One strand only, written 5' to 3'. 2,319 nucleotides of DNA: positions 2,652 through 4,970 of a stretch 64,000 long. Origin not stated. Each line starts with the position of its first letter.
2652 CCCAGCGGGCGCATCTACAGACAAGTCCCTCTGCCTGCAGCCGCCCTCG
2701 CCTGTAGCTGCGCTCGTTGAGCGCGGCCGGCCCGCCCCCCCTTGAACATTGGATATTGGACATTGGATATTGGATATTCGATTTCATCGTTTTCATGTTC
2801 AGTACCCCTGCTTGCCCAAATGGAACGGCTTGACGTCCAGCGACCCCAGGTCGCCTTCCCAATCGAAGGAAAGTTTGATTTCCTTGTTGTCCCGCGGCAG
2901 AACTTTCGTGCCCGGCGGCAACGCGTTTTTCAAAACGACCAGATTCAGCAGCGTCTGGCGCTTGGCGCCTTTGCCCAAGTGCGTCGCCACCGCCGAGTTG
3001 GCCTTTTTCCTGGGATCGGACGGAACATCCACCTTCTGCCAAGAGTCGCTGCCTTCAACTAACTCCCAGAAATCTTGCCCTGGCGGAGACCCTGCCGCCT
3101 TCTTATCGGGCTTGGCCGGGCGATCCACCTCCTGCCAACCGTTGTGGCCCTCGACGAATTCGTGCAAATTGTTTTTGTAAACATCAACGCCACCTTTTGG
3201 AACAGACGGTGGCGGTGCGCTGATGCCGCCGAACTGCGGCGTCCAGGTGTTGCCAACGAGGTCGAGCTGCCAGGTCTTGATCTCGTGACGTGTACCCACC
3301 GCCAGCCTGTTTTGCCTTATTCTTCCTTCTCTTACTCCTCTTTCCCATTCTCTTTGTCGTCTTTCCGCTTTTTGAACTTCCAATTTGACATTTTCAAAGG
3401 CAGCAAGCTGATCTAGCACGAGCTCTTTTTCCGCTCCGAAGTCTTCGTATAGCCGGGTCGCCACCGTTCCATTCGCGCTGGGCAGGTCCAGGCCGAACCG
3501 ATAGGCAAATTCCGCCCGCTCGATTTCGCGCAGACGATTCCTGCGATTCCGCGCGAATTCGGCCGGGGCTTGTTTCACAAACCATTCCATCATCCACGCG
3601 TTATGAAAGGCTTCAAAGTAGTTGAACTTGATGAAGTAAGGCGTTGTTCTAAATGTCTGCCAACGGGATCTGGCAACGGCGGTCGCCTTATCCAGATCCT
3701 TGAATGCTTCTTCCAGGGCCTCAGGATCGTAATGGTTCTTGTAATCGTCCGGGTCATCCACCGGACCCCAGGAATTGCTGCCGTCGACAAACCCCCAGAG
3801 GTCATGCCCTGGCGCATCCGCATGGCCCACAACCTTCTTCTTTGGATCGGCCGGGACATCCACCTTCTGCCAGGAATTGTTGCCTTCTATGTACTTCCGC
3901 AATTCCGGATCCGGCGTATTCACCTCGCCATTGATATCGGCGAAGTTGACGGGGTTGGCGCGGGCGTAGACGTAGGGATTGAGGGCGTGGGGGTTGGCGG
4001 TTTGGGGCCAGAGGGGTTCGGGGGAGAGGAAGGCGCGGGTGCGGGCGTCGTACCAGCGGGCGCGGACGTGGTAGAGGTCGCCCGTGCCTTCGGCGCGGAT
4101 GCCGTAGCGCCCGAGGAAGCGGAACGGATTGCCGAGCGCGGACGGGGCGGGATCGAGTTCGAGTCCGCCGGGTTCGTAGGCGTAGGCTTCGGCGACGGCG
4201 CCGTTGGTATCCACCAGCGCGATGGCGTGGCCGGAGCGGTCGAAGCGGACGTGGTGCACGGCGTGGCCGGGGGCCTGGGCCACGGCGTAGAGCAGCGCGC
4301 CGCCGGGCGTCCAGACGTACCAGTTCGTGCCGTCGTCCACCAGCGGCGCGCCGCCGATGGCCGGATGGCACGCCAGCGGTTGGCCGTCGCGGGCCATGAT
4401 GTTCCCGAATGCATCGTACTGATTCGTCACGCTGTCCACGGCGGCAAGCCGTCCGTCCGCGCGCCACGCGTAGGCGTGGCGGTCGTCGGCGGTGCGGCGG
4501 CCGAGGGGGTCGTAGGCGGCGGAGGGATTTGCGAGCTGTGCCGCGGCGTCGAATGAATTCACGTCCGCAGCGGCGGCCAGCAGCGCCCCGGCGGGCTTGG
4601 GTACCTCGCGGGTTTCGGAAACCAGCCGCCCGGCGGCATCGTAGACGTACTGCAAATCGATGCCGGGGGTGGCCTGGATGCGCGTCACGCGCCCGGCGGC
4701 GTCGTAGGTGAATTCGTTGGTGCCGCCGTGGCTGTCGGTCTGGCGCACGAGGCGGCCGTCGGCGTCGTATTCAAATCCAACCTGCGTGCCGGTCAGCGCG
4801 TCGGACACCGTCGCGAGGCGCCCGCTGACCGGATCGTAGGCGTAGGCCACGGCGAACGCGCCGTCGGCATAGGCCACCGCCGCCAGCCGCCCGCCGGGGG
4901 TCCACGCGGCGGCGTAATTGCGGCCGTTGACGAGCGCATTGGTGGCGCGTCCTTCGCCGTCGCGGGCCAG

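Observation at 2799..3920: RHS toxin with an unusual, internally duplicated C-terminal tip domain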

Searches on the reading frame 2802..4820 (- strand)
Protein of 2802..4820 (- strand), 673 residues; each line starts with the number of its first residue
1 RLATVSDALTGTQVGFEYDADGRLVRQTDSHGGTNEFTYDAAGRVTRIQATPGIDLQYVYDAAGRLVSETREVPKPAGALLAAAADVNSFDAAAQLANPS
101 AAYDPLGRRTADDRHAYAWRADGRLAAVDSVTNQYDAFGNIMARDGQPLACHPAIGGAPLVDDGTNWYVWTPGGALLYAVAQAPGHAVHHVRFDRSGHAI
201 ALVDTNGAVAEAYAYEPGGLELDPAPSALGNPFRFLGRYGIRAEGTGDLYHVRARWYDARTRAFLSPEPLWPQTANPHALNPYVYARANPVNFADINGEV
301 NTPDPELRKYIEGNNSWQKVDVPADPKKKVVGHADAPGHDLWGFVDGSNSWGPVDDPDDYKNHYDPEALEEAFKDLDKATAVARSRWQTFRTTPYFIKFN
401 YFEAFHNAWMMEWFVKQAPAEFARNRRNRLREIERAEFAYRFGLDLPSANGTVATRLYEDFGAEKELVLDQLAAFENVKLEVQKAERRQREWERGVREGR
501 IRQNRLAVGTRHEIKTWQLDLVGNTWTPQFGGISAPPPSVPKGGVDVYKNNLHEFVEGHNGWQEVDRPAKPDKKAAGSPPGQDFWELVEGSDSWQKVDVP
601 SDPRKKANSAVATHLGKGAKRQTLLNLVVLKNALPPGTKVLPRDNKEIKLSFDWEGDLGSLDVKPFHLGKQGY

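Call 86: predict_structure(alignment_id=A7)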
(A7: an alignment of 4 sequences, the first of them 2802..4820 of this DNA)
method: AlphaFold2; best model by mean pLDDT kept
length: 673 residues; sequences in the alignment: 4
mean_pLDDT: 32.2   pTM: 0.23
mean pLDDT of the five models: 32.2, 31.2, 31.2, 31.2, 30.1
residues with pLDDT >= 90: 0; 70-90: 13; 50-70: 35; < 50: 625
segments of 3 or more residues with pLDDT < 50: 1-15, 69-489, 491-589, 593-673
pLDDT, mean of each block of 10 residues (from residue 1): 33 54 63 63 68 53 54 27 20 23 23 29 33 32 30 28 37 32 37 33 37 32 24 27 28 31 32 23 19 19 28 37 27 27 30 35 34 34 35 27 31 31 28 37 34 29 30 34 43 36 20 20 21 20 21 21 21 31 42 42 36 32 30 29 27 27 26 25
secondary structure, 60 per line:
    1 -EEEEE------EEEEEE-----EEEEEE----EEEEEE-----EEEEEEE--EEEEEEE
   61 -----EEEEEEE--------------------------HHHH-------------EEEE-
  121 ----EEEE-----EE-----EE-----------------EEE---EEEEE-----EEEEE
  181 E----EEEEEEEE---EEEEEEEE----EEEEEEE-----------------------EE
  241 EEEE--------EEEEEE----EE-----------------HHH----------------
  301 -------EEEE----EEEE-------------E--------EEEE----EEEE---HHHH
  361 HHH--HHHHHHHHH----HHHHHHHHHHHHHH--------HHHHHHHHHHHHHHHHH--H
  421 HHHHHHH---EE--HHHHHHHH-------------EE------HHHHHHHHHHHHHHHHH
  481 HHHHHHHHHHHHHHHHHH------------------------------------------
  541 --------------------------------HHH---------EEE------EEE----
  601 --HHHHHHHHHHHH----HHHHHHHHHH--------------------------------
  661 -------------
elements in order: E2-6 E13-18 E24-29 E34-39 E45-51 E54-60 E66-72 H99-102 E116-119 E125-128 E160-162 E166-170 E176-181 E186-193 E197-204 E209-215 E239-244 E253-258 E308-311 E316-319 E342-345 E350-353 H357-363 H366-374 H379-392 H401-417 H420-427 H435-442 H464-498 E585-587 E594-596 H603-614 H619-628

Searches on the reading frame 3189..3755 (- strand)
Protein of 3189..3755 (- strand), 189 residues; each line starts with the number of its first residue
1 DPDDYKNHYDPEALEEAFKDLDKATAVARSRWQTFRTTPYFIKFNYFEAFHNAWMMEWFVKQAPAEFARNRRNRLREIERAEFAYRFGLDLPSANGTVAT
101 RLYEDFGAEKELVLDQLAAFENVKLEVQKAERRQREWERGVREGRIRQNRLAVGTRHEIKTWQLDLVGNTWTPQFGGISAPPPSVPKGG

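Call 56: find_homologous_proteins(query=A6, max_evalue=1)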
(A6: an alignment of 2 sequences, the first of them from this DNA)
Query A6 (2 sequences): 2093 candidates shared short words with the query, none scored E <= 1.

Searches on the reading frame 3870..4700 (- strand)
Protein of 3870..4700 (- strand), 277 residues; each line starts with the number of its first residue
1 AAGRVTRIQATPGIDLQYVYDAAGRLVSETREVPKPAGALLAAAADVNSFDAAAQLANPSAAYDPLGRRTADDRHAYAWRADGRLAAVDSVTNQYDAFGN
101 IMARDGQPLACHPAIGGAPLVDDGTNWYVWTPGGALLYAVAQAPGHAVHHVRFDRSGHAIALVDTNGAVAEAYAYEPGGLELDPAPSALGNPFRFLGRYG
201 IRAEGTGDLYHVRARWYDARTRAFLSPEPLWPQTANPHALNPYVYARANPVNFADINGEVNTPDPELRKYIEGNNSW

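Call 18: search_solved_structures(query=window:3870-4700:-, max_evalue=0.01, show_alignments=4)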
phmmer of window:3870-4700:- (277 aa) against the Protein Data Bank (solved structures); distinct sequences matched with E-value up to 0.01: 1.
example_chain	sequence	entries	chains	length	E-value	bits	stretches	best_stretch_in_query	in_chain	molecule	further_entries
8h8a_A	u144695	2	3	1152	2.1e-05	27.6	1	122-258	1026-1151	Putative Rhs-family protein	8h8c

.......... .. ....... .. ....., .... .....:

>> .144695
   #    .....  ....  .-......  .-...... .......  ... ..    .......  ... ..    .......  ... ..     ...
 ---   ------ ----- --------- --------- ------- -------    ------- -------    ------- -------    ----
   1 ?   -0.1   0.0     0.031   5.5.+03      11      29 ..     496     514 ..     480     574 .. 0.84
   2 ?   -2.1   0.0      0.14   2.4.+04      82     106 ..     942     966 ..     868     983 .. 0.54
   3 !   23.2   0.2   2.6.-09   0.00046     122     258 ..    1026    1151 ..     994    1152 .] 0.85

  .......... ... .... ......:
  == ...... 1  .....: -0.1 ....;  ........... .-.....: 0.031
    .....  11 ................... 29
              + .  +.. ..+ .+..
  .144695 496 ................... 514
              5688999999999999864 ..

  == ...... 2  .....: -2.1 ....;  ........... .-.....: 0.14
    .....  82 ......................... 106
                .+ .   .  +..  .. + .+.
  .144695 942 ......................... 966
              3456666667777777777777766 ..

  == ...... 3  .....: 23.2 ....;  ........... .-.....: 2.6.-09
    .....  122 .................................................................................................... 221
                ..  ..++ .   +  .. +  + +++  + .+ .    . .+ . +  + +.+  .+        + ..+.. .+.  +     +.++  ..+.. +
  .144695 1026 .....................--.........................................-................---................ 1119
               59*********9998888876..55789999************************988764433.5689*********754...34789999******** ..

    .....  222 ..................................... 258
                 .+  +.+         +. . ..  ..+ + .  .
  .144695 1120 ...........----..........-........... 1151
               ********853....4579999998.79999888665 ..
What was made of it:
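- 3927..4136 (-): RHS repeat-associated core domain, aa 1450-1519. This is the plug and autoprotease region. Aligns to the Rhs structure 8h8a (call 18).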

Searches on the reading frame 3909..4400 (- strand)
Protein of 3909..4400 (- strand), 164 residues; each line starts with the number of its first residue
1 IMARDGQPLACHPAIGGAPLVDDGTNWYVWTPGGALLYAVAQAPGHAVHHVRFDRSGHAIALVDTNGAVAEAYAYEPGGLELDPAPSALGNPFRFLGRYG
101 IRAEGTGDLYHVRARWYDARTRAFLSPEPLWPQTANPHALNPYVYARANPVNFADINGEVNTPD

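Call 35: find_related_loci(query=A2, collection=genome_contigs, flank=10000)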
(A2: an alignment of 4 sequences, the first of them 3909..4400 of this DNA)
Query A2 (164 aa) in genome_contigs; peptide patterns used: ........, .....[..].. (x = any residue, [..] = any of these).
71 stretches matched a pattern; 2 encode a relative of the query (tblastn E <= 1e-3); 2 distinct loci.
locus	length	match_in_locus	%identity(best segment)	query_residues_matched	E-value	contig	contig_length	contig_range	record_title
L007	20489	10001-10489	87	1-163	8e-96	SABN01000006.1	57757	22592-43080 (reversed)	MAG: Opitutia bacterium isolate INTA.CYC.094 contig-100_348, whole genome shotgun sequence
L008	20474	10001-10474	88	1-158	8e-90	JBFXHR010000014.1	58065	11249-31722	MAG: Kiritimatiellia bacterium isolate CA_2019_TPIn_191 NODE_1758_length_58065_cov_6.619007_TPIn, whole genome shotgun s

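Call 41: search_solved_structures(query=A2, max_evalue=1, show_alignments=5)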
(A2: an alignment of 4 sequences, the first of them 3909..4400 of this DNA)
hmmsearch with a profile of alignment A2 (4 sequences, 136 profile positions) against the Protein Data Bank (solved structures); distinct sequences matched with E-value up to 1: 6.
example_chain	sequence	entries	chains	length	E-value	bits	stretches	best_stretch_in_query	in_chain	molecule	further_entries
8qja_A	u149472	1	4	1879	0.28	14.7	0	19-105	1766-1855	Putative type VI secretion system YD repeat-containing Rhs element Vgr protein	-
8fia_A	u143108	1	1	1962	0.63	13.6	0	24-127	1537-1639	Teneurin-m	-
6nbf_P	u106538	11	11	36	0.72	13.4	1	83-102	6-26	Long-acting parathyroid hormone analog | LA-PTH | Long-acting PTH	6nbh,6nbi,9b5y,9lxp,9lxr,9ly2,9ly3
8flu_P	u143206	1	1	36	0.72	13.4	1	83-102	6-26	Long-acting PTH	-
8yfo_P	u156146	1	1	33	0.81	13.2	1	83-102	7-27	Ac-LA-PTH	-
8yg4_P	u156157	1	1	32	0.96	13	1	83-102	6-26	LA-PTH-R1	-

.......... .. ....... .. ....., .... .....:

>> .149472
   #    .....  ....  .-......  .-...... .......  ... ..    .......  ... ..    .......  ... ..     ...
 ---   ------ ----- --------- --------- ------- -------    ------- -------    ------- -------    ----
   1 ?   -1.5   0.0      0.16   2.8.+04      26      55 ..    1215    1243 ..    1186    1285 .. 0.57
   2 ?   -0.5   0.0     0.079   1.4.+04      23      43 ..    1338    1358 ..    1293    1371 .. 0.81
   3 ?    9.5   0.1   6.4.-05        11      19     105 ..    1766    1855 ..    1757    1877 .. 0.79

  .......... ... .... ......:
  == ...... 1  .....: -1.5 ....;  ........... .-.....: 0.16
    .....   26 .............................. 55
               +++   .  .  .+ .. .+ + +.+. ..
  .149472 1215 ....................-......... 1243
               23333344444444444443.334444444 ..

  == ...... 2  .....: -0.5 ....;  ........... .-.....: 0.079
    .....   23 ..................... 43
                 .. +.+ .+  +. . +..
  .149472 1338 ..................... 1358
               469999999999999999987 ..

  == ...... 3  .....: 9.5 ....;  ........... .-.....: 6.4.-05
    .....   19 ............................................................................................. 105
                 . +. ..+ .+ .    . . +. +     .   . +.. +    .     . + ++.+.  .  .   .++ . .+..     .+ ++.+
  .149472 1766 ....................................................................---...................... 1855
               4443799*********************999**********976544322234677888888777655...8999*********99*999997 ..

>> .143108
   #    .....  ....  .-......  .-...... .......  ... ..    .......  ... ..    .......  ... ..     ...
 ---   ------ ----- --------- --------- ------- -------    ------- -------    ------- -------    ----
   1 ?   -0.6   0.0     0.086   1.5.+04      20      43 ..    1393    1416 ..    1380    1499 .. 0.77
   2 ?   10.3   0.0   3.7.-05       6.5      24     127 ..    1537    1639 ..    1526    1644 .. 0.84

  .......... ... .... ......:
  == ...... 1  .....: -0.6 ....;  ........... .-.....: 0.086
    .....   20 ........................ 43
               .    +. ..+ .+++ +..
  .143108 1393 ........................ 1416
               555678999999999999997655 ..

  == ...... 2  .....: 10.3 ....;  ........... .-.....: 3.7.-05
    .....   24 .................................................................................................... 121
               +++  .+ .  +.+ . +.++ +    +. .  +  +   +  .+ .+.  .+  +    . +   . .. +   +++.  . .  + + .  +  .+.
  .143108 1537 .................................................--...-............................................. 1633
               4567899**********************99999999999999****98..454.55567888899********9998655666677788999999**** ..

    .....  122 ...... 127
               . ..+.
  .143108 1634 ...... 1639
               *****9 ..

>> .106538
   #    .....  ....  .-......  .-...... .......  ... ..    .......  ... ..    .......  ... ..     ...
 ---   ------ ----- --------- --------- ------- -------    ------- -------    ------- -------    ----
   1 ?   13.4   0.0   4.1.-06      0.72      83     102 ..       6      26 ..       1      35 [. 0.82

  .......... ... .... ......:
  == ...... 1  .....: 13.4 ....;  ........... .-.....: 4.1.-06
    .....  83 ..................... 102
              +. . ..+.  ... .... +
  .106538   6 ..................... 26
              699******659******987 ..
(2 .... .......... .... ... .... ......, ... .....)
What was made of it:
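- The first catalytic Asp is Glu (calls 18, 41). The profile of the core end aligns, weakly (E 0.63), with the uncleaved plug of Drosophila teneurin-m at the same spacing (call 41).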
